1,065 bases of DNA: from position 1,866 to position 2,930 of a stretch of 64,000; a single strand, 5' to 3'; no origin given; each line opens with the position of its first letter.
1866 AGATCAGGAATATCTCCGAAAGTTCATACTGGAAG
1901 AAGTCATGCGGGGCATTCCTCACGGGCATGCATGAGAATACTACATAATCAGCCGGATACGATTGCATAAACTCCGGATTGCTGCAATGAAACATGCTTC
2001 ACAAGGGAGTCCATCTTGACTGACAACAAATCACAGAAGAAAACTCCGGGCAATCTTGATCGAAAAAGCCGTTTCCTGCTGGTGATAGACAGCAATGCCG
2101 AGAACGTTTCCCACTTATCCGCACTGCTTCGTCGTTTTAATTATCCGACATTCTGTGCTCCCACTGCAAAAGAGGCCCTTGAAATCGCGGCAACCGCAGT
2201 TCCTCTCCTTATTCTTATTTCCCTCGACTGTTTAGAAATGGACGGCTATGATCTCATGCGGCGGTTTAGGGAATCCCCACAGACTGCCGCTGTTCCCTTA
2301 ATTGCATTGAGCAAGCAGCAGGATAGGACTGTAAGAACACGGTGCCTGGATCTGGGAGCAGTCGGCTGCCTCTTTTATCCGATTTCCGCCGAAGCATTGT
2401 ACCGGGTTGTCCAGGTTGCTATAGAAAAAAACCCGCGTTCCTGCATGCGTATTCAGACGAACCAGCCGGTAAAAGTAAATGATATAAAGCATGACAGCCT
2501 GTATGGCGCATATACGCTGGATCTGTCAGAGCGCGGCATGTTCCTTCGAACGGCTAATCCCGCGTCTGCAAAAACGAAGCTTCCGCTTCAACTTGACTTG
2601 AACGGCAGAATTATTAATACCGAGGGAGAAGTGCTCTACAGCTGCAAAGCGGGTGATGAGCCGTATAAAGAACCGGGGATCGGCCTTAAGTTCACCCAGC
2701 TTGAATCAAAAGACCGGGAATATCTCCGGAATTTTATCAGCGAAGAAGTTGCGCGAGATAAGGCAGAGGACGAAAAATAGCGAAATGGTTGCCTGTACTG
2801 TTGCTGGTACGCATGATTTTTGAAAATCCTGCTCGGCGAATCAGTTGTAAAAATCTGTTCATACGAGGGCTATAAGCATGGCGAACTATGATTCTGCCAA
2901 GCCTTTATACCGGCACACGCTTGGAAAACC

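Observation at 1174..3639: Three REC-PilZ genes in head-to-tail tandem, plus a fourth copy 40 kb away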

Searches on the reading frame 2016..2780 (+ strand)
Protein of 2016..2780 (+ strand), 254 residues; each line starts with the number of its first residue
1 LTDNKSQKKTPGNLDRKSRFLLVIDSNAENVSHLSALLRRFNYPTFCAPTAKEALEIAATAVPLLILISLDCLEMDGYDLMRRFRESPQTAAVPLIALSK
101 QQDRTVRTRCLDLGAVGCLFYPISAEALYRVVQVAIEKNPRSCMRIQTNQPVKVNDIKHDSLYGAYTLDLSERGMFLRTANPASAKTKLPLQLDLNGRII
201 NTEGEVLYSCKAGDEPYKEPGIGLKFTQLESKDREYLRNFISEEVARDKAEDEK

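Call 3: search_protein_families(library=pfam, proteins=[window:2016-2780:+], max_evalue=1)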
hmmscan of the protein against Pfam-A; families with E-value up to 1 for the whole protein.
window:2016-2780:+ (254 aa): 3 families
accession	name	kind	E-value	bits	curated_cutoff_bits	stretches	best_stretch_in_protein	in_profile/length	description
PF00072.30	Response_reg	-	1.3e-12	48.3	30.2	1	22-132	2-110/111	Response regulator receiver domain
PF07238.19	PilZ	-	2.7e-11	44.1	22.5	1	141-242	3-101/102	PilZ domain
PF23198.2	PDE8A_N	-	0.075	13.4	29.6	1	18-113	10-106/147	PDE8A-like, N-terminal domain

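Call 6: find_homologous_proteins(query=window:2016-2780:+)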
Query window:2016-2780:+ (254 aa): 44 proteins with E <= 0.001 among 6129 candidates.
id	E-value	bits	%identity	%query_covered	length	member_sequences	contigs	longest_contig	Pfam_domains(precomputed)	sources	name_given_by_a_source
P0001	1.7e-147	507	99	91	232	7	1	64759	PF07238.20,PF00072.31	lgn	-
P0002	1.7e-105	370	67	96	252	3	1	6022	PF07238.20,PF00072.31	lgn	-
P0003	1.7e-102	360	65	94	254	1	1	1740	PF07238.20,PF00072.31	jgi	jgi:CheY-like chemotaxis protein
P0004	3.6e-98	346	62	95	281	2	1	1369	PF07238.20,PF00072.31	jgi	-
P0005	4.8e-97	342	63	91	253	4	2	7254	PF07238.20,PF00072.31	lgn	-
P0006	2.3e-96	340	64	92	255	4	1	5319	PF07238.20,PF00072.31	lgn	-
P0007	1.4e-95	337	61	98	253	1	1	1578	PF07238.20,PF00072.31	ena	-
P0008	2.9e-95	336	63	92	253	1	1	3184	PF07238.20,PF00072.31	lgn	-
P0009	4.3e-94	332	63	91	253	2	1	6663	PF07238.20,PF00072.31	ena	-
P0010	6.5e-94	332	60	99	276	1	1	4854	PF07238.20,PF00072.31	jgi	jgi:CheY-like chemotaxis protein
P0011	9.3e-91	321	62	93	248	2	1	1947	PF07238.20,PF00072.31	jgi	jgi:two-component system, cell cycle response regulator DivK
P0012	2.9e-88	313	59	94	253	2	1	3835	PF07238.20,PF00072.31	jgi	-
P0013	3.7e-88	313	59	92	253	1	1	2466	PF07238.20,PF00072.31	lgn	-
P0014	1.7e-81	291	53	97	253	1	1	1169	PF07238.20,PF00072.31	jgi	jgi:CheY-like chemotaxis protein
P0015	7.4e-79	282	57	90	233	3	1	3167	PF07238.20,PF00072.31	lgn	-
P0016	8.6e-76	272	55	92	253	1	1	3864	PF07238.20,PF00072.31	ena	-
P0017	2.6e-75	271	55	91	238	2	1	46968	PF07238.20,PF00072.31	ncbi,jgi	ncbi:MAG: PilZ domain-containing protein [Nitrospirota bacterium]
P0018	4.1e-74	267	55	90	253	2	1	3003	PF07238.20,PF00072.31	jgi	-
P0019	1.5e-72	262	51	95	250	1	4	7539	PF07238.20,PF00072.31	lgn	-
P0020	4.1e-72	260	52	92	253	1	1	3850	PF07238.20,PF00072.31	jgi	-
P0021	7.5e-69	250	50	93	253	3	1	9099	PF07238.20,PF00072.31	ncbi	-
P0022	3.9e-65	237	50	96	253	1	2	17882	PF07238.20,PF00072.31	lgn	-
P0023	6.1e-62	227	48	91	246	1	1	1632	PF07238.20,PF00072.31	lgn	-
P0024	7.5e-61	223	48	92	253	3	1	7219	PF07238.20,PF00072.31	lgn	-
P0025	5.4e-59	217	47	92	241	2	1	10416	PF07238.20,PF00072.31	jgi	jgi:CheY-like chemotaxis protein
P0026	7.2e-58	214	45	96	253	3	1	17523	PF07238.20,PF00072.31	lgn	-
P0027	2.6e-46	176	51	68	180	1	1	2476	PF07238.20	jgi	jgi:CheY-like chemotaxis protein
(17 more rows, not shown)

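Call 7: search_protein_families(library=ncbifam, proteins=[window:2016-2780:+], max_evalue=0.01)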
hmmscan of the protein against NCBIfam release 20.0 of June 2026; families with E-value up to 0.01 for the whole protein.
window:2016-2780:+ (254 aa): 46 families (the best 25 are shown)
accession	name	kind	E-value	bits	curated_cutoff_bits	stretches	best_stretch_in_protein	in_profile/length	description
TIGR02266.1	gmx_TIGR02266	paralog_domain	3.9e-12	46.2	68.7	1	161-242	15-96/96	TIGR02266 family protein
NF007135.0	PRK09581.1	equivalog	6.7e-12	45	474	1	21-132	5-116/457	PleD family two-component system response regulator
TIGR02154.1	PhoB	equivalog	2.4e-11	43.4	296.2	1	19-160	3-140/226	phosphate regulon transcriptional regulator PhoB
NF045944.1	ResRegRpaBCyano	equivalog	1.9e-08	34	330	1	22-156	1-135/229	response regulator transcription factor RpaB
NF038297.2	hybrid_HK_HrmK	equivalog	5e-08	32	725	1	10-132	482-604/607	hybrid histidine kinase/response regulator HrmK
NF007820.0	PRK10529.1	equivalog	1.5e-07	31.1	325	1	32-159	15-136/225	two-component system response regulator KdpE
NF008099.0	PRK10841.1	equivalog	1.6e-07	29.5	920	1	16-139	822-943/949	two-component system sensor histidine kinase RcsC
NF008318.0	PRK11107.1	equivalog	1.9e-07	29.5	890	1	10-150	659-799/920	two-component sensor histidine kinase BarA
NF053854.1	RespRegPhoBBctds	equivalog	2.9e-07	30.1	270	1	21-158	1-139/225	two-component system response regulator PhoB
NF045505.1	RR_RssB_Pseudo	equivalog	2.9e-07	29.9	700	1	17-137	4-123/394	two-component system response regulator RssB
NF045914.1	RespRegNblR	equivalog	3.1e-07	30.2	300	1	19-142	7-128/228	response regulator transcription factor NblR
NF040534.1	resp_reg_YycF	equivalog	3.4e-07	29.8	340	1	21-156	3-137/231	response regulator YycF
NF045717.1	DVU0259_DivK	exception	5.5e-07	29.8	160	1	20-136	4-116/117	DVU0259 family response regulator domain-containing protein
NF045991.1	RespRegCtrARhodob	equivalog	8.2e-07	29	350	1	19-141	2-121/224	response regulator transcription factor CtrA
NF047465.1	hybrid_HK_LvrA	exception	1.2e-06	26.9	1200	1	4-132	454-580/819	hybrid histidine kinase/response regulator LvrA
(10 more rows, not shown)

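Call 9: find_related_loci(query=window:2016-2780:+, collection=genome_contigs, flank=10000)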
Query window:2016-2780:+ (254 aa) in genome_contigs; peptide patterns used: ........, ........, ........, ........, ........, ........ (x = any residue, [..] = any of these).
93 stretches matched a pattern; 7 encode a relative of the query (tblastn E <= 1e-3); 7 distinct loci.
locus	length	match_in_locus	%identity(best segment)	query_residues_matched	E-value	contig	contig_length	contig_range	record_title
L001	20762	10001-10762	96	1-254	2e-167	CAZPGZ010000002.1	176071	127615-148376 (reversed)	MAG TPA_asm: uncultured Nitrospiraceae bacterium isolate binchicken_co20_233 genome assembly, contig: NODE_179_length_17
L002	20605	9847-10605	91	1-253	2e-158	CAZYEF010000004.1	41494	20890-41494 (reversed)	MAG TPA_asm: uncultured Nitrospiraceae bacterium isolate binchicken_co20_223 genome assembly, contig: NODE_2112_length_4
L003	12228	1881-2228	32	16-132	4e-12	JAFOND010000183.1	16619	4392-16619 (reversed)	MAG: Lachnospiraceae bacterium isolate RGIG619 Dairy_cattle_Duodenum.Co__c2335890, whole genome shotgun sequence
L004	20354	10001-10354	31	21-135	3e-9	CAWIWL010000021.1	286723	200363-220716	MAG: uncultured Acidobacteriota bacterium isolate MFD04850.bin.1.225 genome assembly, contig: contig_79914, whole genome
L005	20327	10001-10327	28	21-129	3e-7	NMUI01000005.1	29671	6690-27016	MAG: Phenylobacterium zucineum isolate lbmp16 W1S__single__contig_171, whole genome shotgun sequence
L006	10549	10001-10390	27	20-137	5e-8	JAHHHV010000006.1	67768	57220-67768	MAG: Pegethrix bostrychoides GSE-TBD4-15B scaffold_108_c1, whole genome shotgun sequence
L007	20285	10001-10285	28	21-114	3e-6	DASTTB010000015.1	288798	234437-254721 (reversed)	MAG TPA_asm: Pyrinomonadaceae bacterium isolate SMAG_U2295 k141_595928, whole genome shotgun sequence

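Call 12: find_encoding_contigs(protein=P0017, flank=8000, max_places=3)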
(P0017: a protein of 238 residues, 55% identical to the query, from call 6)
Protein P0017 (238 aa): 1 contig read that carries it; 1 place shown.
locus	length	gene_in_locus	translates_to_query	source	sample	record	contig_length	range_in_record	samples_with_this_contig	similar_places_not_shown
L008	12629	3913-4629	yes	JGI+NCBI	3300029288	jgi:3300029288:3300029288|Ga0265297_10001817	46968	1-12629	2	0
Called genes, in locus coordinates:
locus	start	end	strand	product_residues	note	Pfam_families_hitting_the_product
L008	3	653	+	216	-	PF01966:HD, PF13487:HD_5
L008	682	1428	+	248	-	PF00072:Response_reg, PF07238:PilZ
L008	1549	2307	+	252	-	PF00072:Response_reg, PF07238:PilZ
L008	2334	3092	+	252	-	PF00072:Response_reg, PF07238:PilZ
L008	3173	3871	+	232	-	PF00072:Response_reg, PF07238:PilZ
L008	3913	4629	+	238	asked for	PF00072:Response_reg (weak), PF07238:PilZ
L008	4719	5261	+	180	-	-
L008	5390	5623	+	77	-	PF02609:Exonuc_VII_S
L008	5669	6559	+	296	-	PF00348:polyprenyl_synt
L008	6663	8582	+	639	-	PF13292:DXP_synthase_N, PF00456:Transketolase_N (faint), PF02779:Transket_pyr, PF02780:Transketolase_C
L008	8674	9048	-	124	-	PF11006:DUF2845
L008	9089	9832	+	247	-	PF01479:S4, PF01728:FtsJ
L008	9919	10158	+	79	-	-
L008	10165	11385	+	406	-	PF00817:IMS, PF11798:IMS_HHH (faint), PF21999:IMS_HHH_1, PF11799:IMS_C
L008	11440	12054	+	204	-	PF01726:LexA_DNA_bind, PF00717:Peptidase_S24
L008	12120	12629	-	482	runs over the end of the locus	PF01177:Asp_Glu_race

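Call 13: find_encoding_contigs(protein=P0022, flank=8000, max_places=3)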
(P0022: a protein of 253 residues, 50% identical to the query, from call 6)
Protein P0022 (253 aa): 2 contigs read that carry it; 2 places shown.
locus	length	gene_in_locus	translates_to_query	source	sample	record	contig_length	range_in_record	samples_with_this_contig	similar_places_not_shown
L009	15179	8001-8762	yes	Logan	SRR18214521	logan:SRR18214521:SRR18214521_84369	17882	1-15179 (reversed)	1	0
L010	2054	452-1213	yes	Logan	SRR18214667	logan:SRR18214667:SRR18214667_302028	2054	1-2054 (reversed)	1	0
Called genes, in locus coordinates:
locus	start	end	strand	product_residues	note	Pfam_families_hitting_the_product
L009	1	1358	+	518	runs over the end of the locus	PF12072:RNase_Y_N, PF00013:KH_1 (weak), PF01966:HD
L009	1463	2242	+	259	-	PF00149:Metallophos, PF13277:YmdB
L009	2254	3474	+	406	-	PF13742:tRNA_anti_2, PF01336:tRNA_anti-codon, PF02601:Exonuc_VII_L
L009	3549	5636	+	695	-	PF03130:HEAT_PBS (faint), PF13646:HEAT_2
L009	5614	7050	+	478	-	PF13487:HD_5, PF01966:HD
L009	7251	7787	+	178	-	PF02482:Ribosomal_S30AE, PF00313:CSD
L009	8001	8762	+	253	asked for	PF00072:Response_reg, PF07238:PilZ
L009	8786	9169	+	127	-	PF00890:FAD_binding_2 (weak)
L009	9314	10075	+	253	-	PF00072:Response_reg, PF07238:PilZ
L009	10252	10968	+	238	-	PF03618:Kinase-PPPase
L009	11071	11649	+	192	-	-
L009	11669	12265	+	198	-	PF09335:VTT_dom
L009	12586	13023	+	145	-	PF03061:4HBT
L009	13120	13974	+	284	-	PF04072:LCM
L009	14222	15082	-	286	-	PF00899:ThiF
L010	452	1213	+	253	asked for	PF00072:Response_reg, PF07238:PilZ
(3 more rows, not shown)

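Call 14: find_encoding_contigs(protein=P0026, flank=8000, max_places=3)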
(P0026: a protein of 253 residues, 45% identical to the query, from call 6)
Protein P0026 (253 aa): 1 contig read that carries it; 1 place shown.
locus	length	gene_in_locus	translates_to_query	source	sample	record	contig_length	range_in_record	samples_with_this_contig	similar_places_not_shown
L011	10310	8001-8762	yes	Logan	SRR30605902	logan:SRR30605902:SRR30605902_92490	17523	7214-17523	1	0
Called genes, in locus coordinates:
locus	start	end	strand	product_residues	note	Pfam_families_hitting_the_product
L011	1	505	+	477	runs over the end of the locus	PF13487:HD_5, PF01966:HD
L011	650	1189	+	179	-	PF02482:Ribosomal_S30AE, PF00313:CSD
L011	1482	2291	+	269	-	PF00037:Fer4 (faint), PF12837:Fer4_6 (faint), PF14697:Fer4_21, PF12838:Fer4_7 (weak), PF13187:Fer4_9 (weak)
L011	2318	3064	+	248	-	PF00072:Response_reg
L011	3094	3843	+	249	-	PF00072:Response_reg, PF07238:PilZ (weak)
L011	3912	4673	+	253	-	PF00072:Response_reg, PF07238:PilZ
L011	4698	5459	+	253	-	PF00072:Response_reg, PF07238:PilZ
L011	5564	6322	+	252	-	PF00072:Response_reg, PF07238:PilZ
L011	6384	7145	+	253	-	PF00072:Response_reg, PF07238:PilZ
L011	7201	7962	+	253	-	PF00072:Response_reg, PF07238:PilZ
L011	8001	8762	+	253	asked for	PF00072:Response_reg, PF07238:PilZ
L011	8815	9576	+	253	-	PF00072:Response_reg, PF07238:PilZ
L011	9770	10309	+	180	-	?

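Call 18: search_solved_structures(query=A2, max_evalue=0.001, show_alignments=2)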
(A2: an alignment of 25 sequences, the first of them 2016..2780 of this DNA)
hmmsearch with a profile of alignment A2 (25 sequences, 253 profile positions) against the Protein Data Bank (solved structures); distinct sequences matched with E-value up to 0.001: 268 (the best 60 are shown).
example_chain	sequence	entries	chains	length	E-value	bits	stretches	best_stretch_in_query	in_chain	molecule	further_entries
9g85_A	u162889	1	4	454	1.8e-23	86.3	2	19-134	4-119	Response regulator PleD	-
2wb4_A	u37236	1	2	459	1.9e-23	86.2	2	19-134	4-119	DIGUANYLATE CYCLASE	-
9g86_A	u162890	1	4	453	2e-23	86.1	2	20-134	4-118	Response regulator PleD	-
1w25_A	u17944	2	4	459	2.1e-23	86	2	20-134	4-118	STALKED-CELL DIFFERENTIATION CONTROLLING PROTEIN | RESPONSE REGULATOR PLED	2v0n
3t6k_A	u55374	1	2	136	3.4e-18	69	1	16-133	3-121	Response regulator receiver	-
2zay_A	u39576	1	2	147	3.1e-16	62.6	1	20-132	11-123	Response regulator receiver protein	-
2jba_B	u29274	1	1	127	7.1e-16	61.4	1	18-135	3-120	PHOSPHATE REGULON TRANSCRIPTIONAL REGULATORY PROTEIN PHOB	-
12aw_A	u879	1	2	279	1e-15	60.8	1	18-128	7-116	HYBRID TWO-COMPONENT SYSTEM PROTEIN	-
2jba_A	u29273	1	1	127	1.3e-15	60.6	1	18-135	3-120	PHOSPHATE REGULON TRANSCRIPTIONAL REGULATORY PROTEIN PHOB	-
9dvt_R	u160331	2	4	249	2.5e-15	59.6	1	19-140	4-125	DNA-binding dual master transcriptional regulator RpaA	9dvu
1p6q_A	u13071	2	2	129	4.8e-15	58.7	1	18-134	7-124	CheY2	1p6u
4ja2_A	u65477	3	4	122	6.2e-15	58.3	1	18-133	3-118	Response regulator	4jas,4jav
6rh1_C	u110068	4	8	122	1.1e-14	57.5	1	18-133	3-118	Response regulator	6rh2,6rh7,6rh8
1zes_A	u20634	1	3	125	2.4e-14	56.4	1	18-135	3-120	Phosphate regulon transcriptional regulatory protein phoB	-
1b00_A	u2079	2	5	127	2.4e-14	56.4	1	18-135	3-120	PHOSPHATE REGULON TRANSCRIPTIONAL REGULATORY PROTEIN PHOB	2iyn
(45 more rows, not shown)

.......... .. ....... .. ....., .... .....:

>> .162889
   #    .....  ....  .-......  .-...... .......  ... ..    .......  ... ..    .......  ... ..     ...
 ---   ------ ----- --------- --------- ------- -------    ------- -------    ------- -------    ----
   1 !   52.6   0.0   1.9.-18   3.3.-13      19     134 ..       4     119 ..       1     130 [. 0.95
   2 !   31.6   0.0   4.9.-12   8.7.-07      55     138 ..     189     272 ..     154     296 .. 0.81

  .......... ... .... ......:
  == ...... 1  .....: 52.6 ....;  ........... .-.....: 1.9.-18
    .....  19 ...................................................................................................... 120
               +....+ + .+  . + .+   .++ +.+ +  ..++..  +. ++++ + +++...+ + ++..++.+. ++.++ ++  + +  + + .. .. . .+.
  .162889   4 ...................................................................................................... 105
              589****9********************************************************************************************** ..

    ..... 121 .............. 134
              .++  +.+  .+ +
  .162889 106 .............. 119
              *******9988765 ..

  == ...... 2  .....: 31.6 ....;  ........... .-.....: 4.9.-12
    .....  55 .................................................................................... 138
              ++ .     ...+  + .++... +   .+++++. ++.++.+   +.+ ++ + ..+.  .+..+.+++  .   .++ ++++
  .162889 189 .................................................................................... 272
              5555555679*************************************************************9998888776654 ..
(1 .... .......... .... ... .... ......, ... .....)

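Call 23: search_protein_families(library=pfam, proteins=[L008:3-653:+, L008:4719-5261:+, L009:5614-7050:+, L009:7251-7787:+, L009:11071-11649:+, L011:9770-10309:+, L009:8786-9169:+, L011:1482-2291:+], max_evalue=0.01)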
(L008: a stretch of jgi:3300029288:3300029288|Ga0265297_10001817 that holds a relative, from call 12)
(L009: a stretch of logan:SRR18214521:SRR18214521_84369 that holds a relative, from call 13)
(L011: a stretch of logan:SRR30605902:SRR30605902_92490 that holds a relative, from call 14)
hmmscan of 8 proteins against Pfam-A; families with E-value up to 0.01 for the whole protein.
L008:3-653:+ (216 aa): 2 families
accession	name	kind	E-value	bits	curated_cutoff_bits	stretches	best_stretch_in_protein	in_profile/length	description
PF13487.12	HD_5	-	1.4e-19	70.9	27.2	1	3-128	43-170/170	HD domain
PF01966.28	HD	-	6.3e-11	43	22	1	4-96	29-115/116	HD domain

L008:4719-5261:+ (180 aa): 4 families
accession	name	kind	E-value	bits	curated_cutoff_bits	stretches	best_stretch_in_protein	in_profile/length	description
PF00515.34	TPR_1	-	0.00065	19.9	27.8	1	107-136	3-32/34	Tetratricopeptide repeat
PF13424.12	TPR_12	-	0.0025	18.4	30.1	1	76-132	17-72/77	Tetratricopeptide repeat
PF13176.12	TPR_7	-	0.0025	18.2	27.9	0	108-135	2-31/36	Tetratricopeptide repeat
PF07719.23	TPR_2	-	0.0032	17.9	27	0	107-136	3-32/34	Tetratricopeptide repeat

L009:5614-7050:+ (478 aa): 3 families
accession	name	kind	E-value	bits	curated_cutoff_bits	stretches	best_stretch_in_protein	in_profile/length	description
PF13487.12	HD_5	-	3.7e-23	82.5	27.2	1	232-390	10-170/170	HD domain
PF01966.28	HD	-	1.3e-13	51.6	22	1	236-358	1-115/116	HD domain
PF08668.18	HDOD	-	0.0015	18.5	22.9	1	237-277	96-134/196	HDOD domain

L009:7251-7787:+ (178 aa): 2 families
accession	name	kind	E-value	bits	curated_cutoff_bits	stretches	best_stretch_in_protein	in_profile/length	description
PF02482.25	Ribosomal_S30AE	-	1.4e-17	64.6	23.7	1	5-102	1-88/88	Sigma 54 modulation protein / S30EA ribosomal protein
PF00313.28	CSD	-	1.7e-11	44.2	27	1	123-174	12-64/66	'Cold-shock' DNA-binding domain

L009:11071-11649:+ (192 aa): 0 families

L011:9770-10309:+ (180 aa): 2 families
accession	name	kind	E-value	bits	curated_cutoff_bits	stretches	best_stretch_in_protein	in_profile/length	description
PF06785.16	UPF0242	-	0.00014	22.4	33.5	1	110-167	133-190/194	Uncharacterised protein family (UPF0242) N-terminus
PF12329.13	TMF_DNA_bd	-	0.0015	19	35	1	116-168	15-67/74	TATA element modulatory factor 1 DNA binding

L009:8786-9169:+ (127 aa): 1 family
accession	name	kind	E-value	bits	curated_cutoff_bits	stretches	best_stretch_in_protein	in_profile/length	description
PF00890.30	FAD_binding_2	-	2.9e-06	27.2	20.4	1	63-95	381-414/414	FAD binding domain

L011:1482-2291:+ (269 aa): 8 families
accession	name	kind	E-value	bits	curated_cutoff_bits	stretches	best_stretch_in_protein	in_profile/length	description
PF14697.11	Fer4_21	-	1.8e-08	34.8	35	1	209-265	1-58/59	4Fe-4S dicluster domain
PF00037.32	Fer4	-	2.4e-08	33.9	21.1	2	243-265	2-24/24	4Fe-4S binding domain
PF12838.12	Fer4_7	-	4e-07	30.8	27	1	216-262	2-51/52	4Fe-4S dicluster domain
PF12837.12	Fer4_6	-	1e-05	25.7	25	1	208-231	1-24/24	4Fe-4S binding domain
PF13187.11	Fer4_9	-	1.2e-05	25.6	27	1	216-264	2-52/52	4Fe-4S dicluster domain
PF13237.11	Fer4_10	-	4.4e-05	23.8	25.5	1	211-259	4-52/53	4Fe-4S dicluster domain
PF25160.1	LdpA_Fe-S-bd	-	5.2e-05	23.4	27.6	0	207-234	19-46/49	LdpA Fe-S cluster-binding domain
PF17179.9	Fer4_22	-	0.0025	19.1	27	0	193-228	57-93/95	4Fe-4S dicluster domain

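Call 25: predict_structure(alignment_id=A2)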
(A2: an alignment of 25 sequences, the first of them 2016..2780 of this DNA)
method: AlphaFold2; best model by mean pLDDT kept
length: 254 residues; sequences in the alignment: 25
mean_pLDDT: 83.9   pTM: 0.74
mean pLDDT of the five models: 83.9, 83.0, 81.6, 73.4, 73.0
residues with pLDDT >= 90: 138; 70-90: 81; 50-70: 12; < 50: 23
segments of 3 or more residues with pLDDT < 50: 1-17, 249-254
pLDDT, mean of each block of 10 residues (from residue 1): 33 51 96 90 92 95 96 94 96 96 94 96 91 87 79 76 77 88 89 90 91 67 91 91 71 40
secondary structure, 60 per line:
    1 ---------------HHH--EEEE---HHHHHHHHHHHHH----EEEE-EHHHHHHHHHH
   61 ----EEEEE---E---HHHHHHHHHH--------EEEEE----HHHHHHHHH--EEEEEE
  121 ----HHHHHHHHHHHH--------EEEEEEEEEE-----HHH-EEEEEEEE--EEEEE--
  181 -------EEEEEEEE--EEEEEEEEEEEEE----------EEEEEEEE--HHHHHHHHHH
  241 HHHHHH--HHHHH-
elements in order: E21-24 H28-40 E45-48 H51-60 E65-69 H77-86 E95-99 H104-112 E115-120 H125-136 E145-154 E164-171 E174-178 E188-195 E198-210 E221-228 H231-246 H249-253
